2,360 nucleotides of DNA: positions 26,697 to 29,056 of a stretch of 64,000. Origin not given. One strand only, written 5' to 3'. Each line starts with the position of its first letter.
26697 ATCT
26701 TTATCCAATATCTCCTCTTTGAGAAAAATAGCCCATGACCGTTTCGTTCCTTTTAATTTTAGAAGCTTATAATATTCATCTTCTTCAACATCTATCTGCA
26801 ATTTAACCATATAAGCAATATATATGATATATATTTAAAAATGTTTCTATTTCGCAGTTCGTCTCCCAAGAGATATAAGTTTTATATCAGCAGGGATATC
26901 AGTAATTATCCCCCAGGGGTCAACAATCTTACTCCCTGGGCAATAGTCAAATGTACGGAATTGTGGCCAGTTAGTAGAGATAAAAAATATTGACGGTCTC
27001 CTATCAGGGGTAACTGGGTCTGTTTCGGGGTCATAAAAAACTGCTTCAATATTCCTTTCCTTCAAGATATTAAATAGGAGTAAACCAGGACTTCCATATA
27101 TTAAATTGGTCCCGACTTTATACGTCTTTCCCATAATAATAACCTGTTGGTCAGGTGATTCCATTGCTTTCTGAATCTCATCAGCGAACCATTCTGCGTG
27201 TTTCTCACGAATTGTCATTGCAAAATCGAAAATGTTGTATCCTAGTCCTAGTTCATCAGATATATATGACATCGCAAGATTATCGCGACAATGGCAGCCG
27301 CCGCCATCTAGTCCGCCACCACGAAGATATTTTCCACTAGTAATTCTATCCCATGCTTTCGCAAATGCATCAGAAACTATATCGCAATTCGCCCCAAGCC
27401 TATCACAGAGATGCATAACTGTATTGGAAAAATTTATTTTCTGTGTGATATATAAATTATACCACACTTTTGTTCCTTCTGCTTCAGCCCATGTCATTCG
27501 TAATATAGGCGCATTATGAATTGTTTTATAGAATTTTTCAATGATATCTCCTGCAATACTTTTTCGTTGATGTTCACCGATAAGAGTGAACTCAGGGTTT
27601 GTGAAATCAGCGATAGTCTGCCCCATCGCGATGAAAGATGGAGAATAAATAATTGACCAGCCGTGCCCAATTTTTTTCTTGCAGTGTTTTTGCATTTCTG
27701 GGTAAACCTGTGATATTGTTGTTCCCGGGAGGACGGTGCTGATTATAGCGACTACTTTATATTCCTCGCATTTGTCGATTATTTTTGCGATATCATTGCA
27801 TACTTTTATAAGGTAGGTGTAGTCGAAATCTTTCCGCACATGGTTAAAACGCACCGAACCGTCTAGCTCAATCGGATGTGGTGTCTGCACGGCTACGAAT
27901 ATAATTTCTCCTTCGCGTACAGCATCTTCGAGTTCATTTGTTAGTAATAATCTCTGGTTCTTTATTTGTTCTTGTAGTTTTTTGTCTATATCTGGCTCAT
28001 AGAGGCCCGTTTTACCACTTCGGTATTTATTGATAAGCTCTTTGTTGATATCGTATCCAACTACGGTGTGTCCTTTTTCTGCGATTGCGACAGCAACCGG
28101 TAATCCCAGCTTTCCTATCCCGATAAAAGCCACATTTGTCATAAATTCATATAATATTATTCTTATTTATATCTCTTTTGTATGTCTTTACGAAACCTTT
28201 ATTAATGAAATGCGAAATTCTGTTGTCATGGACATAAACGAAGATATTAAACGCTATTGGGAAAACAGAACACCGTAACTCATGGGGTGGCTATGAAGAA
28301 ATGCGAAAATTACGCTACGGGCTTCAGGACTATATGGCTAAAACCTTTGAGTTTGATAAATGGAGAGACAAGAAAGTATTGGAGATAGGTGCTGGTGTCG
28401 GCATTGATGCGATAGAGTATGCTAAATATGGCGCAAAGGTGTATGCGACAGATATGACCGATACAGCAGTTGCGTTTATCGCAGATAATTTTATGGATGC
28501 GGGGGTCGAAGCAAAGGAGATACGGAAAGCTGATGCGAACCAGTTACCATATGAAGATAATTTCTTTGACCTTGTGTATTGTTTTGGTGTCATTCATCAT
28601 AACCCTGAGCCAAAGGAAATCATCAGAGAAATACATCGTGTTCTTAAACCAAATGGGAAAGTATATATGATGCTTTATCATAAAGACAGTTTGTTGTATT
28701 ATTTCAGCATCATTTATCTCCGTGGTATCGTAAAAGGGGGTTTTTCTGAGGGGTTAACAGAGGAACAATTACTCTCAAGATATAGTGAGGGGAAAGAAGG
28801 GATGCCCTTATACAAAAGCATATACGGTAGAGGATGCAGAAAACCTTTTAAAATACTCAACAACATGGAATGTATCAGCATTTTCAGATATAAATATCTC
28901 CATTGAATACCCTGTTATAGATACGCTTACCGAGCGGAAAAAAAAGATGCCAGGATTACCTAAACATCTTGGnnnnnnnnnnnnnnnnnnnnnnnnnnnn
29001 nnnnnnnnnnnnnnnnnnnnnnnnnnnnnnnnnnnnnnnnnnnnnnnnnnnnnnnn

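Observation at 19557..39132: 20-kb glycan-decoration island: a 3-formamido-deoxyhexose route, dehydrogenase, epimerase, six glycosyltransferases and five methyltransferase genes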

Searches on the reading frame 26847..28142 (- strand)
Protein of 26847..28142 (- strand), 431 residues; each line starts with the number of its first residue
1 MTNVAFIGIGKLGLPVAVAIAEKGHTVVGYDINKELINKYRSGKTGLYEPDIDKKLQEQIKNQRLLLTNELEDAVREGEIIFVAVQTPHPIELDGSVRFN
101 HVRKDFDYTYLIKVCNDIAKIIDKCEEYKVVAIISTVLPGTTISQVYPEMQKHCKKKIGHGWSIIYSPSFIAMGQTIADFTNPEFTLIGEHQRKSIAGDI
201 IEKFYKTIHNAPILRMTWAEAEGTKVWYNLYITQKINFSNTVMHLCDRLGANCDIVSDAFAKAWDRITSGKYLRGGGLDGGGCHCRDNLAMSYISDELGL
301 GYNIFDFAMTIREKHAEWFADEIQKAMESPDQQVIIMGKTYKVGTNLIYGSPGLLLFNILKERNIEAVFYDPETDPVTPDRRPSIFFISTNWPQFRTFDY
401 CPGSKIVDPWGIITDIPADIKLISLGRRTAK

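Call 6: search_protein_families(library=pfam, proteins=[window:26847-28142:-], max_evalue=0.01)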
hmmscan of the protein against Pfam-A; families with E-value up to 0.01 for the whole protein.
window:26847-28142:- (431 aa): 7 families
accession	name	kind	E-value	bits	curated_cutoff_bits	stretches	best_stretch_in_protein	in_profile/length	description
PF03721.20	UDPG_MGDP_dh_N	-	2.9e-36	125.2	27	1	3-195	2-180/187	UDP-glucose/GDP-mannose dehydrogenase family, NAD binding domain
PF00984.24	UDPG_MGDP_dh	-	1.1e-11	45.1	25.4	1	220-311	2-91/94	UDP-glucose/GDP-mannose dehydrogenase family, central domain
PF03446.21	NAD_binding_2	-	3.1e-06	27.7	21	1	3-90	1-68/161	NAD binding domain of 6-phosphogluconate dehydrogenase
PF03720.21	UDPG_MGDP_dh_C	-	1e-05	26.3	30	0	336-380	2-46/103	UDP-glucose/GDP-mannose dehydrogenase family, UDP binding domain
PF01210.29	NAD_Gly3P_dh_N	-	2.1e-05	25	23.1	1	4-87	2-79/158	NAD-dependent glycerol-3-phosphate dehydrogenase N-terminus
PF03807.23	F420_oxidored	-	0.00018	22.5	21.6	1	4-93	2-75/94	NADP oxidoreductase coenzyme F420-dependent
PF02737.24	3HCDH_N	-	0.0002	21.8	22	1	3-81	1-82/180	3-hydroxyacyl-CoA dehydrogenase, NAD binding domain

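Call 14: search_protein_families(library=ncbifam, proteins=[window:26847-28142:-], max_evalue=0.01)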
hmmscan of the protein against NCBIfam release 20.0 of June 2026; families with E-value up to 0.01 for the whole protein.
window:26847-28142:- (431 aa): 20 families
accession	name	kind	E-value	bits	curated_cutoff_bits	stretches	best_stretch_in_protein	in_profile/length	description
TIGR03026.1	NDP-sugDHase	subfamily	2.8e-65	220.7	189.8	1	3-375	2-357/413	nucleotide sugar dehydrogenase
NF041297.1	UDPGDh_AglM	equivalog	1.6e-46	159.1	670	1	3-378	2-363/429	UDP-glucose 6-dehydrogenase AglM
NF047673.2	TeichurnBiosyTuaD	equivalog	1.2e-44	153.2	700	1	1-374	1-353/439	UDP-glucose 6-dehydrogenase TuaD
NF040825.1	UDPMaNacDH_Arch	equivalog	2.2e-33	115.7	750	1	3-373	2-350/418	UDP-N-acetyl-D-mannosamine dehydrogenase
NF011729.0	PRK15182.1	equivalog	1.6e-16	60.1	592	1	3-342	8-325/425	Vi polysaccharide biosynthesis UDP-N-acetylglucosamine C-6 dehydrogenase TviB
NF008286.0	PRK11064.1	equivalog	3.2e-16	58.9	459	1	3-327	5-307/420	UDP-N-acetyl-D-mannosamine dehydrogenase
NF011631.0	PRK15057.1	equivalog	3.1e-09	36.4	757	1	4-288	3-258/388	UDP-glucose 6-dehydrogenase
NF012005.0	PRK15461.1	equivalog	3.6e-06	26.4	348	1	1-39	1-39/298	sulfolactaldehyde 3-reductase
TIGR03911.1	pyrrolys_PylD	equivalog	8.6e-06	25.1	150.05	1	3-69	147-210/266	3-methylornithyl-N6-L-lysine dehydrogenase PylD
NF006143.0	PRK08293.1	equivalog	5.1e-05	22.7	312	1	2-86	5-94/291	3-hydroxyacyl-CoA dehydrogenase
NF007161.0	PRK09599.1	subfamily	6.1e-05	22.4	271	1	3-64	2-61/302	NADP-dependent phosphogluconate dehydrogenase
NF000941.0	PRK00094.1-3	equivalog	0.00018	20.9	423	1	1-87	1-81/336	NAD(P)H-dependent glycerol-3-phosphate dehydrogenase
NF042925.1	FHMPC_DH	equivalog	0.00022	20.7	500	1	3-85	2-85/304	5-formyl-3-hydroxy-2-methylpyridine 4-carboxylate 5-dehydrogenase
NF000942.0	PRK00094.1-4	subfamily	0.00051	19.3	257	1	1-87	2-82/334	NAD(P)H-dependent glycerol-3-phosphate dehydrogenase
NF043037.1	ThreonDh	equivalog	0.0012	18.3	350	1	3-42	4-43/297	L-threonate dehydrogenase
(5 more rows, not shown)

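Call 91: search_solved_structures(query=window:26847-28142:-, max_evalue=1e-10)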
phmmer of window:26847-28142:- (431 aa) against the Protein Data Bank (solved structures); distinct sequences matched with E-value up to 1e-10: 24.
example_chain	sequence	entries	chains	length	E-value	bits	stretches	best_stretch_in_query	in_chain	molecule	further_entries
1mfz_A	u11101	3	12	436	7.6e-36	126.9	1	4-372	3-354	GDP-mannose 6-dehydrogenase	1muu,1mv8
3vtf_A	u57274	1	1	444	1.2e-34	122.9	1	2-374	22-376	UDP-glucose 6-dehydrogenase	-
3gg2_A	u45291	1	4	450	4.8e-33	117.6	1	3-373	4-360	Sugar dehydrogenase, UDP-glucose/GDP-mannose dehydrogenase family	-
4a7p_A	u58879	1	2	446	5.7e-28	100.9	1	3-377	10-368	UDP-GLUCOSE DEHYDROGENASE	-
4r16_A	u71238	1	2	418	3.9e-26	94.9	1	4-400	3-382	418aa long hypothetical UDP-N-acetyl-D-mannosaminuronic acid dehydrogenase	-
2y0d_A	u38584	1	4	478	2.3e-25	92.4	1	3-374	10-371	UDP-GLUCOSE DEHYDROGENASE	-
2y0c_A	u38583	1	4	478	1.1e-24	90.1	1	3-374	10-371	UDP-GLUCOSE DEHYDROGENASE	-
6c58_A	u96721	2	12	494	1.8e-24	89.4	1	4-374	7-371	UDP-glucose 6-dehydrogenase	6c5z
9ou8_A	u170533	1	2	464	1.8e-24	89.4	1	4-374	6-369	UDP-glucose 6-dehydrogenase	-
2o3j_A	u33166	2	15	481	2e-24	89.3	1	3-374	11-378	UDP-glucose 6-dehydrogenase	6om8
2y0e_A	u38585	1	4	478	2.1e-24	89.1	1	3-374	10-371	UDP-GLUCOSE DEHYDROGENASE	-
4edf_A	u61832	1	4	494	5.7e-24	87.7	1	4-374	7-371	UDP-glucose 6-dehydrogenase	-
5w4x_A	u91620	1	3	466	7.3e-24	87.4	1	4-374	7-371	UDP-glucose 6-dehydrogenase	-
3khu_A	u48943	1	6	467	7.3e-24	87.4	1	4-374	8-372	UDP-glucose 6-dehydrogenase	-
2q3e_A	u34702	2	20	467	7.3e-24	87.4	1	4-374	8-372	UDP-glucose 6-dehydrogenase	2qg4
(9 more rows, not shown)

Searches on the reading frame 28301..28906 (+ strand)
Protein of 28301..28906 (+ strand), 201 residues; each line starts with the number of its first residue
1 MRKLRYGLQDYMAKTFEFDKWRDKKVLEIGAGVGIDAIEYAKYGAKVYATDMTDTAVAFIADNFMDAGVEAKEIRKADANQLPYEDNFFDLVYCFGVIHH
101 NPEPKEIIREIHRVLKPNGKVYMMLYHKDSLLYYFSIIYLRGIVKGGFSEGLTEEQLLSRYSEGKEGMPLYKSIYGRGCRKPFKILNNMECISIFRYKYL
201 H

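Call 6: search_protein_families(library=pfam, proteins=[window:28301-28906:+], max_evalue=0.01)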
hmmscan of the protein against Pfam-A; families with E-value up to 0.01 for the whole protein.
window:28301-28906:+ (201 aa): 13 families
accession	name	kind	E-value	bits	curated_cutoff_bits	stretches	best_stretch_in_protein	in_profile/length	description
PF08241.18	Methyltransf_11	-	5.6e-24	85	21.2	1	27-122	1-94/95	Methyltransferase domain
PF13649.12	Methyltransf_25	-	5.6e-20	72.3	27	1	26-119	1-97/97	Methyltransferase domain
PF13847.12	Methyltransf_31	-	3.6e-18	66.1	27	1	23-125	4-111/145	Methyltransferase domain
PF13489.12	Methyltransf_23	-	1.1e-15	58.2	27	1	4-129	5-122/164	Methyltransferase domain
PF08242.18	Methyltransf_12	-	4.8e-15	56.5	30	1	27-120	1-97/98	Methyltransferase domain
PF01209.24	Ubie_methyltran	-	5.8e-08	32.8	20.1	1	22-128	47-156/233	ubiE/COQ5 methyltransferase family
PF05219.18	DREV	-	2.6e-07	30.5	26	1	19-125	90-188/265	DREV methyltransferase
PF10294.15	Methyltransf_16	-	1.5e-06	28.5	21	1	9-126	33-158/174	Lysine methyltransferase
PF05175.20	MTS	-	2e-06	28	23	1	19-127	30-142/170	Methyltransferase small domain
PF06325.19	PrmA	-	9.2e-06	25.8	22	1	22-121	161-256/296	Ribosomal protein L11 methyltransferase (PrmA)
PF05148.21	Methyltransf_8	-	0.0022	18.3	27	1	70-123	104-156/219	Hypothetical methyltransferase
PF02005.22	TRM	-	0.0023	17.6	27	1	24-91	51-123/376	N2,N2-dimethylguanosine tRNA methyltransferase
PF02475.24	TRM5-TYW2_MTfase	-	0.0082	16.6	28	0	24-92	38-108/164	TRM5/TYW2 methyltransferase domain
